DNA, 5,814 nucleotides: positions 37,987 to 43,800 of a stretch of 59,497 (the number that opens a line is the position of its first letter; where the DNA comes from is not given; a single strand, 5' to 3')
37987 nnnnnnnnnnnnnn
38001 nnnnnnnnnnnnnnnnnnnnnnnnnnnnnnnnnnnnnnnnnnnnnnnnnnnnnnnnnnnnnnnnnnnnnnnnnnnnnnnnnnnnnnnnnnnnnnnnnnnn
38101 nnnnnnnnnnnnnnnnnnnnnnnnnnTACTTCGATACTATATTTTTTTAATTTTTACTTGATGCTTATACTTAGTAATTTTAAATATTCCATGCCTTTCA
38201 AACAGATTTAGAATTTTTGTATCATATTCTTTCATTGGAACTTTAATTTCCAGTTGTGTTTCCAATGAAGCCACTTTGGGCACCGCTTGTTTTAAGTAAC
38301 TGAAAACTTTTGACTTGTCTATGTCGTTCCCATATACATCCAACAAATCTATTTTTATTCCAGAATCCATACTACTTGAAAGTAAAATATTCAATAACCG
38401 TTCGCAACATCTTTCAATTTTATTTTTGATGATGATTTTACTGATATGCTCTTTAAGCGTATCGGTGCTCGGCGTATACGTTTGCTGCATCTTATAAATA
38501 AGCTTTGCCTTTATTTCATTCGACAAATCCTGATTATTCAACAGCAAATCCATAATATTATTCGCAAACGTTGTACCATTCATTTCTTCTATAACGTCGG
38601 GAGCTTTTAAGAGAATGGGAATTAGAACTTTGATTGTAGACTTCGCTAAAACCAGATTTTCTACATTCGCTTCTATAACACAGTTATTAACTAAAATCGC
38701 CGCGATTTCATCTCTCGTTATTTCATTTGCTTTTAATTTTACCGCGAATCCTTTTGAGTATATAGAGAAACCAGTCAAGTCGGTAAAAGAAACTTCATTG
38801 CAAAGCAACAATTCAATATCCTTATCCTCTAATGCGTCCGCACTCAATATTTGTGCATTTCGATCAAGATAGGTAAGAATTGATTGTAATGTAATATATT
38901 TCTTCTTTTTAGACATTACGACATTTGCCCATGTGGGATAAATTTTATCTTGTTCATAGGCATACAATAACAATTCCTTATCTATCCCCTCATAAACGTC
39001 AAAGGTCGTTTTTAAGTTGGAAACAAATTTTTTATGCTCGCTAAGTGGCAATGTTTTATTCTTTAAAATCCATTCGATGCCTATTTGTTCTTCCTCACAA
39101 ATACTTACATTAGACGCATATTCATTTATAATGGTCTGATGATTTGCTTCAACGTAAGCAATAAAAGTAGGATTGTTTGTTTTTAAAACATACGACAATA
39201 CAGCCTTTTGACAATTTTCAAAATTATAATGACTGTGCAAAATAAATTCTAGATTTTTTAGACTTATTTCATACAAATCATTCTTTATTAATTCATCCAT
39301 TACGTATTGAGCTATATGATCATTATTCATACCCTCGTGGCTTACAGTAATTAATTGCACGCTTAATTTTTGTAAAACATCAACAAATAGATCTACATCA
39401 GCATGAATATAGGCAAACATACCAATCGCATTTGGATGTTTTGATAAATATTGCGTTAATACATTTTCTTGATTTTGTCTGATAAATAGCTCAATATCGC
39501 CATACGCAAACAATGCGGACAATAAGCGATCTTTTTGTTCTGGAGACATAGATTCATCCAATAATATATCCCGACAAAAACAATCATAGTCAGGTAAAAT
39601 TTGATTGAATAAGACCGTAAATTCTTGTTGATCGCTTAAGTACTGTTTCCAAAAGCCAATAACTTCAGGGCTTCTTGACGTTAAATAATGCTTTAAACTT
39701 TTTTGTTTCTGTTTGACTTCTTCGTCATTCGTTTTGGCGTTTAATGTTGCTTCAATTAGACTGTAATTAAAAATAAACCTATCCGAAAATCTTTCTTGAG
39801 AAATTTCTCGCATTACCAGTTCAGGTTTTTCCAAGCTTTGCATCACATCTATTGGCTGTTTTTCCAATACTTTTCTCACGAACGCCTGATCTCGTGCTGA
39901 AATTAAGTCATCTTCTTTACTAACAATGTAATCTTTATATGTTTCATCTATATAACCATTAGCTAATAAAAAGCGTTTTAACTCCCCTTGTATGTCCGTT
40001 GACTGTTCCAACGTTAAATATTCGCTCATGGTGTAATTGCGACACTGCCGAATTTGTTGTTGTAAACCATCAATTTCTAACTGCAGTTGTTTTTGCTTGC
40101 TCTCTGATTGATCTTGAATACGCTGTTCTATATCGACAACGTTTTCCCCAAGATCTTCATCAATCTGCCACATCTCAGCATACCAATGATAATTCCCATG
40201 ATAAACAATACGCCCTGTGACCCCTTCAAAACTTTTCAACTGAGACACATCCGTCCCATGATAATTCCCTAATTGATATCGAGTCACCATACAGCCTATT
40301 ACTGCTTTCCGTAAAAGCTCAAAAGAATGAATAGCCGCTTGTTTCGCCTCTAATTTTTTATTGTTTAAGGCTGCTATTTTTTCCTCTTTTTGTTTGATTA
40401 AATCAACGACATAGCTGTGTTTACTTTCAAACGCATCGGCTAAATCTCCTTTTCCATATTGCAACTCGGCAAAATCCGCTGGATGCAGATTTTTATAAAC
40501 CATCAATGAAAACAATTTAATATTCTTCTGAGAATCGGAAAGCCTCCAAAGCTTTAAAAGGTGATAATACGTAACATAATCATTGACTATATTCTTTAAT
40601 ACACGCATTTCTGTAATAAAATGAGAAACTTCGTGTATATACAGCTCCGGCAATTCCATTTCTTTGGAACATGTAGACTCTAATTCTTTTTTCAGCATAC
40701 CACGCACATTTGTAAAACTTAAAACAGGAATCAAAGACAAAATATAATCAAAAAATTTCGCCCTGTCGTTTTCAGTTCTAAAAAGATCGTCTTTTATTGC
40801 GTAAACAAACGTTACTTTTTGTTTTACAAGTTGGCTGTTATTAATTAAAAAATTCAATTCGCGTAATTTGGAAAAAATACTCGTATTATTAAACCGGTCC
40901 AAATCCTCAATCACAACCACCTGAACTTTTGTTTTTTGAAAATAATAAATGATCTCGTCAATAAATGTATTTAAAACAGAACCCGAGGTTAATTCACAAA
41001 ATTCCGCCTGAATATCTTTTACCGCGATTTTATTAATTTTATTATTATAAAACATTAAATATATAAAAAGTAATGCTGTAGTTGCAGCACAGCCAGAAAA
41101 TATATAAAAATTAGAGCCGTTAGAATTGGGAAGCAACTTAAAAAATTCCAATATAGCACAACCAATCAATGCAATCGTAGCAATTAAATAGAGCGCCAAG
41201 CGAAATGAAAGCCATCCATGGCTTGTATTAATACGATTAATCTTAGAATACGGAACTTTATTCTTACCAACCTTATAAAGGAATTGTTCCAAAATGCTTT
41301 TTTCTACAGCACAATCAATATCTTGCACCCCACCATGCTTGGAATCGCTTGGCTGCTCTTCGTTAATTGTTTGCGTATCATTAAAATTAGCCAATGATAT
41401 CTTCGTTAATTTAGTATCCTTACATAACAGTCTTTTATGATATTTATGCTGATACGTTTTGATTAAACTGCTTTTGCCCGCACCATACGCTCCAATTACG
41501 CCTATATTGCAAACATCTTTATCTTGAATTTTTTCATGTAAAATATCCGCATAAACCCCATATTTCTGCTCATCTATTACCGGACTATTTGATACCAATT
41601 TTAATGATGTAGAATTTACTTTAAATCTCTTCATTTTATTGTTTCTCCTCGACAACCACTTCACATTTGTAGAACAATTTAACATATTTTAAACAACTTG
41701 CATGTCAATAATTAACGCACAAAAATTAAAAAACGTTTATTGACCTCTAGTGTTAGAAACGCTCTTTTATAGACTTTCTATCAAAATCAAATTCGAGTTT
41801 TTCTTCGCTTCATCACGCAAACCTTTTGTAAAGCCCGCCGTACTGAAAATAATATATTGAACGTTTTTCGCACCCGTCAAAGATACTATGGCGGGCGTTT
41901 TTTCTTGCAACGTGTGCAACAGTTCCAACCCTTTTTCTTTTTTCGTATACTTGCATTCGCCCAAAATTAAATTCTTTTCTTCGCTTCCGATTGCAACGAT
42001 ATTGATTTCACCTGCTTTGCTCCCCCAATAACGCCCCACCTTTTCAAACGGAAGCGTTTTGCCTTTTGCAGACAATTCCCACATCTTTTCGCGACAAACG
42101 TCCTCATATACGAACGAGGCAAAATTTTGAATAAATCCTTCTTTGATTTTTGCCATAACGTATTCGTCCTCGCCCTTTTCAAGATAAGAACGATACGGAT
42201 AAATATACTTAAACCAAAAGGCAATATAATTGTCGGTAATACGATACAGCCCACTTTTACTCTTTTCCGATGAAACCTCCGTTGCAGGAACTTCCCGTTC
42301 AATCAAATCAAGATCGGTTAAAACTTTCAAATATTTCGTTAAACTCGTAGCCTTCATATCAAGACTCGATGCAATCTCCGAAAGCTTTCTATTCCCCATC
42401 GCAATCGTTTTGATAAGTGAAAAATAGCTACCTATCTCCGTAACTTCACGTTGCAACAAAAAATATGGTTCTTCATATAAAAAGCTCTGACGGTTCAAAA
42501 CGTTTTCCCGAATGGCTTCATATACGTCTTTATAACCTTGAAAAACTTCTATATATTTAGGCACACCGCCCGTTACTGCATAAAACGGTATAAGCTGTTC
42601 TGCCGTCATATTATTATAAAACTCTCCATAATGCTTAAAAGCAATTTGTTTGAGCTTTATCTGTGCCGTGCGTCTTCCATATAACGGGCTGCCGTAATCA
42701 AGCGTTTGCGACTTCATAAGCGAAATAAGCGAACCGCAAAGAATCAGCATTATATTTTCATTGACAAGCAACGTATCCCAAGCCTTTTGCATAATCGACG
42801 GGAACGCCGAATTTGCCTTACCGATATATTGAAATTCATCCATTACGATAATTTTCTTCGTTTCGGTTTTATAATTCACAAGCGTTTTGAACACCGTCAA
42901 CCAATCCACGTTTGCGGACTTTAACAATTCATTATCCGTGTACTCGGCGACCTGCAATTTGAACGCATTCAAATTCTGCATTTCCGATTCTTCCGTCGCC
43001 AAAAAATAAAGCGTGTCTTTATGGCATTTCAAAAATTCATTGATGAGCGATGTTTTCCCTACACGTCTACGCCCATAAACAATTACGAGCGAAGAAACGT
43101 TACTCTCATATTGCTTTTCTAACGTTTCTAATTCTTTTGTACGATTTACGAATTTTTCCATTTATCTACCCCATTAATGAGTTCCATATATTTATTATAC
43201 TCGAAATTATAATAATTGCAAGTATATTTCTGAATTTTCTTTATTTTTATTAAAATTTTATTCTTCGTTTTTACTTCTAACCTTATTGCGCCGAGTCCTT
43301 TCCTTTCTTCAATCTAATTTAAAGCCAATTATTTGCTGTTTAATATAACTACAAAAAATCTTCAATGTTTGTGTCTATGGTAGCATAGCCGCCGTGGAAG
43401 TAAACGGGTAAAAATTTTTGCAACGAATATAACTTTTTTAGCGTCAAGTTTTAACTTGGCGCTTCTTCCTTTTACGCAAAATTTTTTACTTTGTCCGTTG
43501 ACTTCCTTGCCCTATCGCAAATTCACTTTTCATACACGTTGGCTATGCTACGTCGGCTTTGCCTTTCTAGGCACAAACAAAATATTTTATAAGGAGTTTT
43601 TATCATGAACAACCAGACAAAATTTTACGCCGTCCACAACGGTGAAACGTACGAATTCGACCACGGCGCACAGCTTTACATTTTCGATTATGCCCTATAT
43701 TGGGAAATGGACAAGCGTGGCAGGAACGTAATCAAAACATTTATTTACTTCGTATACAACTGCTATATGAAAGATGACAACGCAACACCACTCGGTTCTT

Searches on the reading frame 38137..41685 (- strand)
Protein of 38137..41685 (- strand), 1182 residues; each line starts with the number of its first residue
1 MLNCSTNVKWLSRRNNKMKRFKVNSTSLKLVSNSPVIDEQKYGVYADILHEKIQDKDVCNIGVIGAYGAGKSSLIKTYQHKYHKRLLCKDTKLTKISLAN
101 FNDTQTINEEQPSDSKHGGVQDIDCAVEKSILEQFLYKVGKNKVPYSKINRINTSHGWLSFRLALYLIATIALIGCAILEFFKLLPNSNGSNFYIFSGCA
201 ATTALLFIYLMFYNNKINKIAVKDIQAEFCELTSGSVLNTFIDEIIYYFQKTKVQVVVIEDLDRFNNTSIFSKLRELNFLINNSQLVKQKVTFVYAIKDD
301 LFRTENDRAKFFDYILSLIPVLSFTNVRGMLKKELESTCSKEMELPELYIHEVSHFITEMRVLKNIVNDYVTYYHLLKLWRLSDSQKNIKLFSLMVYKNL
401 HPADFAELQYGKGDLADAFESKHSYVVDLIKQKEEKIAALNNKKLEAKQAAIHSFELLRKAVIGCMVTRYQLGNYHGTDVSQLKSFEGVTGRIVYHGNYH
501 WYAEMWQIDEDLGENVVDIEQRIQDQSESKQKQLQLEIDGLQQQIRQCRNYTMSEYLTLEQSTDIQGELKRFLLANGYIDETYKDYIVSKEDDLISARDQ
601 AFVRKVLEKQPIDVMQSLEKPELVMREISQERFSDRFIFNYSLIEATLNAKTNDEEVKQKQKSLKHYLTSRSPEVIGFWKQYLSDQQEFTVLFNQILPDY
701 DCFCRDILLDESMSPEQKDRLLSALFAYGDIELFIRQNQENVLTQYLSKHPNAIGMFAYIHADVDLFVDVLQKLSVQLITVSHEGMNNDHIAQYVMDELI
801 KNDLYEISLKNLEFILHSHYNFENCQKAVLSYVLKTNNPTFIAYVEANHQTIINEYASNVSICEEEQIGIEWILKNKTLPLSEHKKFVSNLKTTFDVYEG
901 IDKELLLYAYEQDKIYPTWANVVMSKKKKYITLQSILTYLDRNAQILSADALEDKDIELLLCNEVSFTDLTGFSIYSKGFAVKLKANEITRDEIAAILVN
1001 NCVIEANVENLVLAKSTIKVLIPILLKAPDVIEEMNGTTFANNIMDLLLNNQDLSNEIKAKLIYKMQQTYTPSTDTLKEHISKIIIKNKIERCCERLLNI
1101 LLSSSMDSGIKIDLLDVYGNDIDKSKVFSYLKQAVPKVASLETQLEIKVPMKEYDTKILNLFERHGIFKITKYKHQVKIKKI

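Call 6: search_protein_families(library=pfam, proteins=[window:38137-41685:-], max_evalue=0.01)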
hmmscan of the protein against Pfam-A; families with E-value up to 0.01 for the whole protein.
window:38137-41685:- (1182 aa): 2 families
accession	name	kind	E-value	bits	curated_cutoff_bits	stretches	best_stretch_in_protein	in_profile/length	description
PF20693.3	YobI-ATPase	-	3e-95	320.3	27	1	45-415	1-362/363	YobI-like P-loop NTPase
PF13401.12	AAA_22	-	0.0009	20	27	0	63-107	10-50/130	AAA domain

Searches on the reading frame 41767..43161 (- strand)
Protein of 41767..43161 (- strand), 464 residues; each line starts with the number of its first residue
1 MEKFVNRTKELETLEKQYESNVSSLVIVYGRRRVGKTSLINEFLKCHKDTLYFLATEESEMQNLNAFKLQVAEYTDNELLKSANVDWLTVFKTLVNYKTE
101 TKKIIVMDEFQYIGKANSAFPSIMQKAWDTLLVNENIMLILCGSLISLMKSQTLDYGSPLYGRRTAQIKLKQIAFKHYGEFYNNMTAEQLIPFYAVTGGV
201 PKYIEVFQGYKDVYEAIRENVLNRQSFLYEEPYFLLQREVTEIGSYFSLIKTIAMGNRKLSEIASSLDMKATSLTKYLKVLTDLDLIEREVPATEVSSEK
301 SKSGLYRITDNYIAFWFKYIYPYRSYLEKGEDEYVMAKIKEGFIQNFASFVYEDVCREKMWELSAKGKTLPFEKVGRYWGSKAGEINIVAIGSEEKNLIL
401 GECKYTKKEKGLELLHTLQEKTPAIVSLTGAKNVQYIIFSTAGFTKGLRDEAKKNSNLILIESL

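Call 6: search_protein_families(library=pfam, proteins=[window:41767-43161:-], max_evalue=0.01)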
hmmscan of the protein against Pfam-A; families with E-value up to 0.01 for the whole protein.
window:41767-43161:- (464 aa): 7 families
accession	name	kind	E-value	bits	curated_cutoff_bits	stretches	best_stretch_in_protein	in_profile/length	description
PF01637.24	ATPase_2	-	4e-27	95.9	33.2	1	4-205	1-223/225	ATPase domain predominantly from Archaea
PF03008.20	DUF234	-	1.5e-24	86.7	22.5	1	316-409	1-94/100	Archaea bacterial proteins of unknown function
PF13173.12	AAA_14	-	7.7e-10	39.3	27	1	25-155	4-109/129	AAA domain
PF13191.12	AAA_16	-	3.2e-06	28.2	32.6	1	3-95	1-102/167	AAA ATPase domain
PF13401.12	AAA_22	-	3.6e-06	27.8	27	1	24-143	6-122/130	AAA domain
PF14947.12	HTH_45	-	0.0041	17.6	25.5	1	246-310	8-60/77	Winged helix-turn-helix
PF10443.15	RNA12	-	0.0096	15.2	27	0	7-53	1-48/429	RNA12 protein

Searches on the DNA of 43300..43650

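Call 84: search_rna_families(source=window, start=43300, end=43650, threshold=evalue, max_evalue=1)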
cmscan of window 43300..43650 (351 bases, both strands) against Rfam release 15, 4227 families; matches with E-value up to 1: 2.
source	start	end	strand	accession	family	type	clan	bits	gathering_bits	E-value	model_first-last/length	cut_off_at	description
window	43369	43470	+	RF02871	ncS54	Gene; sRNA;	-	25.4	43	0.00091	1-79/79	no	Burkholderia sRNA 54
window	43333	43397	+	RF03700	mir-1923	Gene; miRNA;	-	19.5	94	0.16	1-83/83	no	mir-1923 microRNA precursor family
